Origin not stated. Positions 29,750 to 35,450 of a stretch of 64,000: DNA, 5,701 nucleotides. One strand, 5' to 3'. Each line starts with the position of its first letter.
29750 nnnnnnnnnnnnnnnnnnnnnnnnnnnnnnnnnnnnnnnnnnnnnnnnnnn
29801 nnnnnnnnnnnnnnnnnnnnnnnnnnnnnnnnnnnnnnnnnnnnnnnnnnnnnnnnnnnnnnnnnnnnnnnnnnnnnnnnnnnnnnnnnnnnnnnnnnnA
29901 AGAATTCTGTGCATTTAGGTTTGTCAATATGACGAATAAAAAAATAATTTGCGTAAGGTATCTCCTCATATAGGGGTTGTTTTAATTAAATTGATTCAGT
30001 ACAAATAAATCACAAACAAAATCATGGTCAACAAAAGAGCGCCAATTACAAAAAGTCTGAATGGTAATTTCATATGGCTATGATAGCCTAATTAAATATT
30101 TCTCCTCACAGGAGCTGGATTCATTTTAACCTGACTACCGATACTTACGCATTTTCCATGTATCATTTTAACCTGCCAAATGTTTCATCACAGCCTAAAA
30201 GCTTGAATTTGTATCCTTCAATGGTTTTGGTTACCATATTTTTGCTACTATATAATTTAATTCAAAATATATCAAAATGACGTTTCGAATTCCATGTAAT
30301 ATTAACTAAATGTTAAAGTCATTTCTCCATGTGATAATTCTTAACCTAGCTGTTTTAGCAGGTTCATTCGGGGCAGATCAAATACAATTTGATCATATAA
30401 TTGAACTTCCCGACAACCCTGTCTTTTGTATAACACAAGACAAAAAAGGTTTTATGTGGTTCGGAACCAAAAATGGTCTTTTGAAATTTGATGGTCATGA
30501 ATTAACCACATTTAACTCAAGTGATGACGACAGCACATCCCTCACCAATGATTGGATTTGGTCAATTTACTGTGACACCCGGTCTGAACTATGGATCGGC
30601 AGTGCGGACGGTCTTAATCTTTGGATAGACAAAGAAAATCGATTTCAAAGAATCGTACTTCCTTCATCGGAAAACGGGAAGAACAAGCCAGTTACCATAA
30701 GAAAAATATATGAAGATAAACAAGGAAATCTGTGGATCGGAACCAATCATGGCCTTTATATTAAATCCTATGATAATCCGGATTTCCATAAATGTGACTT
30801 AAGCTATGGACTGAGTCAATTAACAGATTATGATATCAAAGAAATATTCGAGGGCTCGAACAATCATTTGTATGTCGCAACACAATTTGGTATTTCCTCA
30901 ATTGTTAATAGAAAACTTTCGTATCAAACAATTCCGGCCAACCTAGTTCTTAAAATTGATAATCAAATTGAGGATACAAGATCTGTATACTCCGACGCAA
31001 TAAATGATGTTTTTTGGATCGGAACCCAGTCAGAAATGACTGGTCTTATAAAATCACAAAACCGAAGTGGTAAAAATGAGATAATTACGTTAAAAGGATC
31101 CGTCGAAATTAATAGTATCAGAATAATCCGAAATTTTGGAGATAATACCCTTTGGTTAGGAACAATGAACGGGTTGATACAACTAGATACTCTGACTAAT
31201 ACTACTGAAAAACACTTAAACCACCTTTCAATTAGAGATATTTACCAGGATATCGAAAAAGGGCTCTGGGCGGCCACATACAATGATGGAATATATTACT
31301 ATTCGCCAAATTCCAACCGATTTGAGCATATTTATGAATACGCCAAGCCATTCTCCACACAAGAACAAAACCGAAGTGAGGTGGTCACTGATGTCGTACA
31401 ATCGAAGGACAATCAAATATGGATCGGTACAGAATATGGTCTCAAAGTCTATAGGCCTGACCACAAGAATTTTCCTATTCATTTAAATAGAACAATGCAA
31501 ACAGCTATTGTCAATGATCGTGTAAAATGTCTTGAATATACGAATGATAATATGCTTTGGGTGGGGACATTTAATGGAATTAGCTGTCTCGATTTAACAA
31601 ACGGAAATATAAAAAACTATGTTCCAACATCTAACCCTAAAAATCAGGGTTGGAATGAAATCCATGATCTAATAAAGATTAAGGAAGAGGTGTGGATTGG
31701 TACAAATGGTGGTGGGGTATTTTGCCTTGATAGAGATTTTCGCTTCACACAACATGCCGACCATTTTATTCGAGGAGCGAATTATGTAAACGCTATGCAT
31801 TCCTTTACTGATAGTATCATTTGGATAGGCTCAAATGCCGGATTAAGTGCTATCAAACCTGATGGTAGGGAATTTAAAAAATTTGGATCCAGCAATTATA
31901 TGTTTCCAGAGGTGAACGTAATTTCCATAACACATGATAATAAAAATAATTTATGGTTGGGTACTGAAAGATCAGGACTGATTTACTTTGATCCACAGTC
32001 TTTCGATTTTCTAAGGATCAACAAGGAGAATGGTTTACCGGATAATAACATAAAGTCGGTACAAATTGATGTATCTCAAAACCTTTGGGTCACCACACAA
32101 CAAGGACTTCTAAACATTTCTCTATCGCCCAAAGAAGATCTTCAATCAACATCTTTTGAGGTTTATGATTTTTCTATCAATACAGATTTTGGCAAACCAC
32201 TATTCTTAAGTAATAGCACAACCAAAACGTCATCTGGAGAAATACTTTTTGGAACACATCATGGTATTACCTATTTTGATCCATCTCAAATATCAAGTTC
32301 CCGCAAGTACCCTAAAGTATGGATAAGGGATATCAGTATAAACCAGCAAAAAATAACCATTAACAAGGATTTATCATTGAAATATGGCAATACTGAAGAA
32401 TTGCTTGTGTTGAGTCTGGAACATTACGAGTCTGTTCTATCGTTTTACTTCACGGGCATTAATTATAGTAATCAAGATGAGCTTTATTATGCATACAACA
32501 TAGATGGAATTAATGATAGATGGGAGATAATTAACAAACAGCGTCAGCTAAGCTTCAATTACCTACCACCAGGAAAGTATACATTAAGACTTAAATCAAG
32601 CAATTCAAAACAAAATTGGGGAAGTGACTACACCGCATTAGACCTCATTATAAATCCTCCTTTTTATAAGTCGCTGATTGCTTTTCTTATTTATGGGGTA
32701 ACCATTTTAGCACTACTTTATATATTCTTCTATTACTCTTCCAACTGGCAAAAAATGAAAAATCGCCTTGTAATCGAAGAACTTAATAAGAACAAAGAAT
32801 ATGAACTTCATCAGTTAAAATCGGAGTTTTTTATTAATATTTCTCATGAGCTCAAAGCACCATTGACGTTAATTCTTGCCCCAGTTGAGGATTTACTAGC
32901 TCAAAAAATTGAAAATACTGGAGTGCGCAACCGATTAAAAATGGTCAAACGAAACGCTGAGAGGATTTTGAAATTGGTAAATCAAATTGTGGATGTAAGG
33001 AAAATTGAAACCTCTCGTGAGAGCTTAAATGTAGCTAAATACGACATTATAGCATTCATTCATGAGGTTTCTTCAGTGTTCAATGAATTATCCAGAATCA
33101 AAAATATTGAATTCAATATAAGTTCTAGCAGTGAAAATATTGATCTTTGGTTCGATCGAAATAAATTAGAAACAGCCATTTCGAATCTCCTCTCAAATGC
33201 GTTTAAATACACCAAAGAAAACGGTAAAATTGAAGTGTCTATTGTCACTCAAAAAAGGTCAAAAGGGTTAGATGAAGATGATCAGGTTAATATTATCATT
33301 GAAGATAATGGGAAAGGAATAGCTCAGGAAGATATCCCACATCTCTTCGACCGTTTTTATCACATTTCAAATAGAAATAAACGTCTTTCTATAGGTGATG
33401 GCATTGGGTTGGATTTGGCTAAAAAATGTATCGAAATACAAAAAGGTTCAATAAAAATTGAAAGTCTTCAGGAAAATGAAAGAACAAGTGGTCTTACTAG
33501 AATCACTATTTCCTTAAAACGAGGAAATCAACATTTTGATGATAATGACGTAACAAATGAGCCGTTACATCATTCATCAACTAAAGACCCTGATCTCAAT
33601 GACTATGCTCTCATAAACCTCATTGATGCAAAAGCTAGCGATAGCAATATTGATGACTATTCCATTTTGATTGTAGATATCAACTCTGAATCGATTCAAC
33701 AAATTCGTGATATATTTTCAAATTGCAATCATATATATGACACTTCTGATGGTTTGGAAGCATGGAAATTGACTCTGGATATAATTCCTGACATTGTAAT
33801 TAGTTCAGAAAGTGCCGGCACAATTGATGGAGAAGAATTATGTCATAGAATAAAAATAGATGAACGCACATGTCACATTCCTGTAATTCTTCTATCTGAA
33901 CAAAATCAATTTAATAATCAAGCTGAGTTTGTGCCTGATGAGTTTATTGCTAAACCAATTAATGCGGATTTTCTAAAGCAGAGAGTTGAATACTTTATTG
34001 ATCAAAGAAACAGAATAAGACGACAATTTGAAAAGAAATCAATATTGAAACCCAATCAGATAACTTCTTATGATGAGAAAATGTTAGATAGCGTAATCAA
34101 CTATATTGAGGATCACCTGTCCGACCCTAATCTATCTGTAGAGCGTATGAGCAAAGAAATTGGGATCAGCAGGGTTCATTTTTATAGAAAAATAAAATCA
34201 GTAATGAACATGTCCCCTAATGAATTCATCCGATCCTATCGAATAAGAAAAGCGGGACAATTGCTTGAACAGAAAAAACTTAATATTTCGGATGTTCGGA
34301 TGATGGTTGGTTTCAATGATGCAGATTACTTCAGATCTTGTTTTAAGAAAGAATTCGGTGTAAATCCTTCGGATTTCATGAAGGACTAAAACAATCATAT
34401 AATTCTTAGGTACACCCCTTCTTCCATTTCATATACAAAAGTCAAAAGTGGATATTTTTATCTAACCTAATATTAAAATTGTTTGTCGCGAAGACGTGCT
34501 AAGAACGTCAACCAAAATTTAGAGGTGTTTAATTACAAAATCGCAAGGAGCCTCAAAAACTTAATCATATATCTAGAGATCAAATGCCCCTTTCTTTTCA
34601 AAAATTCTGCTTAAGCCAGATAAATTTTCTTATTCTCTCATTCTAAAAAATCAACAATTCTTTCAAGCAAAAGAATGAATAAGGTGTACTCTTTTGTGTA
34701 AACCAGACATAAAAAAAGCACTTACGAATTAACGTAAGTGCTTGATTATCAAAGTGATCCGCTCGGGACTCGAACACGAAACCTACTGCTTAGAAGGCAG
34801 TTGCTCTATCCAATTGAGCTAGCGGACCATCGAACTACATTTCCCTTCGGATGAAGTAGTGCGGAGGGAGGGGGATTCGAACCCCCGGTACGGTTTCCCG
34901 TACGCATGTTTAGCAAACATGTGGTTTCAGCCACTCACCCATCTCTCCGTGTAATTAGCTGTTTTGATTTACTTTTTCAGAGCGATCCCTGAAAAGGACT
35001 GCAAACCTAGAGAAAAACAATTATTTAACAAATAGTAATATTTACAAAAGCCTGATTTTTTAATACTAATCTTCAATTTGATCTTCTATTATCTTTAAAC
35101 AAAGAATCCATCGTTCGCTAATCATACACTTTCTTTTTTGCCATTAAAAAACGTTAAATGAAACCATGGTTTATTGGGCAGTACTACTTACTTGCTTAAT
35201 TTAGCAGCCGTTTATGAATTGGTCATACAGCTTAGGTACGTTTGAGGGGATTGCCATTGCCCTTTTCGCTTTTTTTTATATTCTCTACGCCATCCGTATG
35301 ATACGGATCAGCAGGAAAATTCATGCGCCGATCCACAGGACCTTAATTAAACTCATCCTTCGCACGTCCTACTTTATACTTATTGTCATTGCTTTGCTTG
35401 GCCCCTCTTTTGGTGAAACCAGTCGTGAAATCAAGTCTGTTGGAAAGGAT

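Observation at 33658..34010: PUL HTCS has a pseudo-receiver lacking the phospho-acceptor Asp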

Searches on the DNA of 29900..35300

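Call 78: search_rna_families(source=window, start=29900, end=35300, threshold=gathering)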
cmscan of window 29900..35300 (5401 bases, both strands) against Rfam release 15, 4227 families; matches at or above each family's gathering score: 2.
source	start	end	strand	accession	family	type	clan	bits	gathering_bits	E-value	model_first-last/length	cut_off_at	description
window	34755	34828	-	RF00005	tRNA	Gene; tRNA;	CL00001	58.7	29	3.4e-11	1-71/71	no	tRNA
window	34862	34948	-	RF00005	tRNA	Gene; tRNA;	CL00001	53.7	29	7.9e-10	1-71/71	no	tRNA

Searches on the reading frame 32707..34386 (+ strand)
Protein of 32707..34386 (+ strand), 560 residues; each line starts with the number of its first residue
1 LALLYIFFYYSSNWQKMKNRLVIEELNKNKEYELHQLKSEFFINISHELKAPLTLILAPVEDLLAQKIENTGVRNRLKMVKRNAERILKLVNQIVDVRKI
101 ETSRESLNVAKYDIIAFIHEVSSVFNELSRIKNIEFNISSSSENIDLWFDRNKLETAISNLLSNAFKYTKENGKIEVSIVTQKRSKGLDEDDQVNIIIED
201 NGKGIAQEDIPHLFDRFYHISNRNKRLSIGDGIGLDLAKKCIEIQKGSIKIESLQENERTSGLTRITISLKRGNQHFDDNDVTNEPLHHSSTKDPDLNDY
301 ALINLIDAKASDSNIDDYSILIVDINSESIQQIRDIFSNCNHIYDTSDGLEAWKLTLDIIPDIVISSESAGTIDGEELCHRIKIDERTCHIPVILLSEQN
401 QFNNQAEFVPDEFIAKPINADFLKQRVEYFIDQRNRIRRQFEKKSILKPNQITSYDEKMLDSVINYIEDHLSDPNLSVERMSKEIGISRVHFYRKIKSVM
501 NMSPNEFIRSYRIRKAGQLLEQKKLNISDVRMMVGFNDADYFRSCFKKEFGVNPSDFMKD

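Call 63: search_protein_representatives(protein=window:32707-34386:+)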
Query: 560 residues. Proteins with E-value up to 0.001 (for the whole library): 917067; up to 1e-10: 477384; up to 1e-30: 20682. The best 150 are listed.
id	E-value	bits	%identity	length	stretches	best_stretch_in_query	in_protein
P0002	0.0e+00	1179.8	100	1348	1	1-560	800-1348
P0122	8.1e-230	780.7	63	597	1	1-559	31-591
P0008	1.5e-177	608.3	51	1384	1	1-559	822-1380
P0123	1.1e-128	447.1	32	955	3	29-558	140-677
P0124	1.8e-125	436.4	42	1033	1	2-556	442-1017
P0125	4.2e-124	431.9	33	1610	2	20-557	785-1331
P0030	5.3e-123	428.3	41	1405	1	2-559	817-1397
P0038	1.1e-121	424.0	41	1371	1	2-559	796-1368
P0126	1.3e-121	423.7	39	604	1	2-558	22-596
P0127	8.8e-120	417.7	38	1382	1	2-559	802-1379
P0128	7.8e-119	414.5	40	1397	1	2-557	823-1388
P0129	1.3e-118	413.8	32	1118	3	28-284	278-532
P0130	4.3e-117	408.8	39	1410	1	1-558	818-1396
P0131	7.9e-116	404.6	39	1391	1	3-558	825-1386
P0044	1.6e-115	403.6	39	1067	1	2-558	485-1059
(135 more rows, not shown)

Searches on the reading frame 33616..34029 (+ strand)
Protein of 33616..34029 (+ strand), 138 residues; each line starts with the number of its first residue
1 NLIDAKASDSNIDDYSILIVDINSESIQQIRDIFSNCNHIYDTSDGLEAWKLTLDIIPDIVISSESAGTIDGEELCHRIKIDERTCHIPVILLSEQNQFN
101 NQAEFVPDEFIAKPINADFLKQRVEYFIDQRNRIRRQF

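Call 8: search_solved_structures(query=window:33616-34029:+, max_evalue=1, show_alignments=3)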
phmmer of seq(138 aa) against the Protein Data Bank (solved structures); distinct sequences matched with E-value up to 1: 116 (the best 60 are shown).
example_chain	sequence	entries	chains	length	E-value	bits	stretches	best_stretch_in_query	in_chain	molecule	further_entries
12aw_A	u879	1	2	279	7.4e-15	58.2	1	13-135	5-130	HYBRID TWO-COMPONENT SYSTEM PROTEIN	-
9g85_A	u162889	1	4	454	3.3e-10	43.2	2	36-124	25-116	Response regulator PleD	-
9g86_A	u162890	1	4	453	3.4e-10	43.2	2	36-124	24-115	Response regulator PleD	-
9dvt_R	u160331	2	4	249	3.4e-10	43.2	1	17-134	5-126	DNA-binding dual master transcriptional regulator RpaA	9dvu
2wb4_A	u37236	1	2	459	3.4e-10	43.2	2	36-124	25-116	DIGUANYLATE CYCLASE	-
1w25_A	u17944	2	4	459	3.5e-10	43.1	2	36-124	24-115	STALKED-CELL DIFFERENTIATION CONTROLLING PROTEIN | RESPONSE REGULATOR PLED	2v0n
2gkg_A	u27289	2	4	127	7.1e-06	29.2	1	17-125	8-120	response regulator homolog | Response regulator FrzS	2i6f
3cnb_A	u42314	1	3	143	8.2e-06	29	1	13-132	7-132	DNA-binding response regulator, merR family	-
2nt4_A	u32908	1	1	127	1.3e-05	28.4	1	17-125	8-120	Response regulator homolog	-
2zay_A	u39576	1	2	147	1.5e-05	28.1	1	39-126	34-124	Response regulator receiver protein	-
3nhm_A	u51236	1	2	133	1.9e-05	27.8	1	18-121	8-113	Response regulator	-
9ckx_A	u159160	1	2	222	2.3e-05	27.5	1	17-125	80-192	Ubiquitin-domain-containing protein,Response regulator FrzS,Vesicle-associated membrane pr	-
3to5_A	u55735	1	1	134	3.5e-05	26.9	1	16-128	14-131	CheY homolog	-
2nt3_A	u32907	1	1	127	3.6e-05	26.9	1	17-125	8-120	Response regulator homolog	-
4hns_A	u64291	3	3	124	4.6e-05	26.6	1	16-126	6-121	Chemotaxis protein CheY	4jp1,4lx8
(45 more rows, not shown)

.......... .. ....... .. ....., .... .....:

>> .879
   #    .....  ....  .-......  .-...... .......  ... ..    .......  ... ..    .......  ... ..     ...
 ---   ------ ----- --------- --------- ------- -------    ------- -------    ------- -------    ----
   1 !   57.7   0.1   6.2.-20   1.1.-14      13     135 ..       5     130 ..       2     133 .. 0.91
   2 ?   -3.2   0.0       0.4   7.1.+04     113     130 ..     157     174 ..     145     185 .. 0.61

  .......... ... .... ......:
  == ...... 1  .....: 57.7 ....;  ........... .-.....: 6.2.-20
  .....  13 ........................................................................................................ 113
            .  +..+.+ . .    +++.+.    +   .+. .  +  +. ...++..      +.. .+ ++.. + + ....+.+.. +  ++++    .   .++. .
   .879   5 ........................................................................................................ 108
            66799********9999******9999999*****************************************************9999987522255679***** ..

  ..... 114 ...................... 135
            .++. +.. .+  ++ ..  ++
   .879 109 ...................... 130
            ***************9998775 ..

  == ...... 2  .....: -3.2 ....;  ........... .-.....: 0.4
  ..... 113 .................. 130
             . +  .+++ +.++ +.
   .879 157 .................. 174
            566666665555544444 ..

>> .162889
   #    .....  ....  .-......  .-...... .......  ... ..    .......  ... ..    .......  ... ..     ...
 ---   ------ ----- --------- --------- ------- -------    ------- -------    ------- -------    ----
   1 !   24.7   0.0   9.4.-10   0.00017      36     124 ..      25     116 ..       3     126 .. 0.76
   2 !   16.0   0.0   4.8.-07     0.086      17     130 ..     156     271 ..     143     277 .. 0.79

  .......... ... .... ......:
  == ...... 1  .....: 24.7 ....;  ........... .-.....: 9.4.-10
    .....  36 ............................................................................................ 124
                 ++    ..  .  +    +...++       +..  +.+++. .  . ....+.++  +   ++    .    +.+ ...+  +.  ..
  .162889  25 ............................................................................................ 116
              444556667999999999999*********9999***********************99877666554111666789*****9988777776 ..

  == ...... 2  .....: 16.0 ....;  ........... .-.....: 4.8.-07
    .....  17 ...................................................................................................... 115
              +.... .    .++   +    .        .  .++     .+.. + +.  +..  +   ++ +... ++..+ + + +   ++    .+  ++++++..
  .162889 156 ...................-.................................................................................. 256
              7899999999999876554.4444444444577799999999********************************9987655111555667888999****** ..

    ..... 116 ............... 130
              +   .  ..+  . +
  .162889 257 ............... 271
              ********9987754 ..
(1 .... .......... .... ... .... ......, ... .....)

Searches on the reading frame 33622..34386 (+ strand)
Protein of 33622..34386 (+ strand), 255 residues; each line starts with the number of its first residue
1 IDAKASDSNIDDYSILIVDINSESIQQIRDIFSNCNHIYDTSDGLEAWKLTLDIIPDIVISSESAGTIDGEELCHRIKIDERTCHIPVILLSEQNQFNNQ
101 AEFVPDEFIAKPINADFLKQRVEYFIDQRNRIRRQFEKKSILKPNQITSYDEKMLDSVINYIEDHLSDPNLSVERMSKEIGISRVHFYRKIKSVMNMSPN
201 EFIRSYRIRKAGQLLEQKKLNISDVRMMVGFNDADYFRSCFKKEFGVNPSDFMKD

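Call 47: predict_structure(alignment_id=A1)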
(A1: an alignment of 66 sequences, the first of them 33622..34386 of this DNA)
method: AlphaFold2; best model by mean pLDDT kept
length: 255 residues; sequences in the alignment: 66
mean_pLDDT: 88.0   pTM: 0.60
mean pLDDT of the five models: 88.0, 87.7, 87.6, 87.2, 86.8
residues with pLDDT >= 90: 179; 70-90: 44; 50-70: 23; < 50: 9
segments of 3 or more residues with pLDDT < 50: 1-9
pLDDT, mean of each block of 10 residues (from residue 1): 41 92 96 93 98 96 93 93 91 70 84 94 91 67 63 88 96 94 90 88 95 93 97 98 96 93
secondary structure, 60 per line:
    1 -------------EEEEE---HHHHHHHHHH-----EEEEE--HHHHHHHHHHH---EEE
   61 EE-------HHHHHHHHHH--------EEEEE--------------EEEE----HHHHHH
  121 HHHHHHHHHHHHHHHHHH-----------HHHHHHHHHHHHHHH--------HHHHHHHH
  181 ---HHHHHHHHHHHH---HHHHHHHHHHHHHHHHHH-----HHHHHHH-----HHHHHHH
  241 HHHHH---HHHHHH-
elements in order: E14-18 H22-31 E37-41 H44-54 E58-62 H70-79 E88-92 E107-110 H115-138 H150-164 H173-180 H184-195 H199-216 H222-228 H234-245 H249-254

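Call 51: fold_search(model_id=the predicted structure, library=pdb)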
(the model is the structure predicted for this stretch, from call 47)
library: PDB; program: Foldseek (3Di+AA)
matches with E <= 10: 1260; with E <= 0.001: 490
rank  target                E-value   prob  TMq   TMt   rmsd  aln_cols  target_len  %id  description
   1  9dvt_R                3.1e-08  1.00  0.41  0.45  13.5       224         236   18  Cryo-EM structure of RpaA bound to PkaiBC DNA and the CTD of the alpha subunit of RNAP from the cyanobacterium Synecho (released 2025-10-15)
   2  3nhm_A                3.2e-08  1.00  0.41  0.88   2.2       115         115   25  Crystal structure of a response regulator from Myxococcus xanthus (released 2010-07-21)
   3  9dvt_S                1.1e-07  1.00  0.43  0.47  12.9       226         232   16  Cryo-EM structure of RpaA bound to PkaiBC DNA and the CTD of the alpha subunit of RNAP from the cyanobacterium Synecho (released 2025-10-15)
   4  1m5t                  8.1e-07  1.00  0.42  0.84   2.1       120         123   21  CRYSTAL STRUCTURE OF THE RESPONSE REGULATOR DIVK (released 2002-11-15)
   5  3t6k_A                8.1e-07  1.00  0.42  0.84   2.3       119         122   23  Crystal structure of a putative response regulator (Caur_3799) from Chloroflexus aurantiacus J-10-fl at 1.86 A resolut (released 2011-09-07)
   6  5xt2_E                8.1e-07  1.00  0.40  0.50  12.8       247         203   15  Crystal structures of full-length FixJ from B. japonicum crystallized in space group P212121 (released 2018-05-23)
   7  1m5u                  9.1e-07  1.00  0.39  0.84   2.6       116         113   22  CRYSTAL STRUCTURE OF THE RESPONSE REGULATOR DIVK. STRUCTURE AT PH 8.0 IN THE APO-FORM (released 2002-11-15)
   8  5xt2_A                1.0e-06  1.00  0.42  0.51  13.4       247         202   14  Crystal structures of full-length FixJ from B. japonicum crystallized in space group P212121 (released 2018-05-23)
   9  6swi                  1.1e-06  1.00  0.38  0.76   2.1       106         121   28  The C-terminal domain of AraT, a response regulator from Geobacillus stearothermophilus (released 2020-10-14)
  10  4kfc_A                1.2e-06  1.00  0.41  0.47  11.5       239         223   14  Crystal structure of a hyperactive mutant of response regulator KdpE complexed to its promoter DNA (released 2014-02-19)
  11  8fk2_A                1.3e-06  1.00  0.43  0.88   1.9       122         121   23  The N-terminal VicR from Streptococcus mutans (released 2023-10-25)
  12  2i6f_A                1.4e-06  1.00  0.42  0.84   1.8       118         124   23  Receiver domain from Myxococcus xanthus social motility protein FrzS (released 2007-03-13)
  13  3gt7                  1.4e-06  1.00  0.43  0.80   6.2       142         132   23  CRYSTAL STRUCTURE OF SIGNAL RECEIVER DOMAIN OF SIGNAL TRANSDUCTION HISTIDINE KINASE FROM Syntrophus aciditrophicus (released 2009-04-14)
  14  8ted_B                1.4e-06  1.00  0.42  0.22  13.9       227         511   17  PorX primitive orthorhombic crystal form (released 2024-04-17)
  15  1mav                  1.5e-06  1.00  0.40  0.84   2.3       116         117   21  CRYSTAL STRUCTURE OF THE RESPONSE REGULATOR DIVK AT PH 6.0 IN COMPLEX WITH MN2+ (released 2002-12-04)
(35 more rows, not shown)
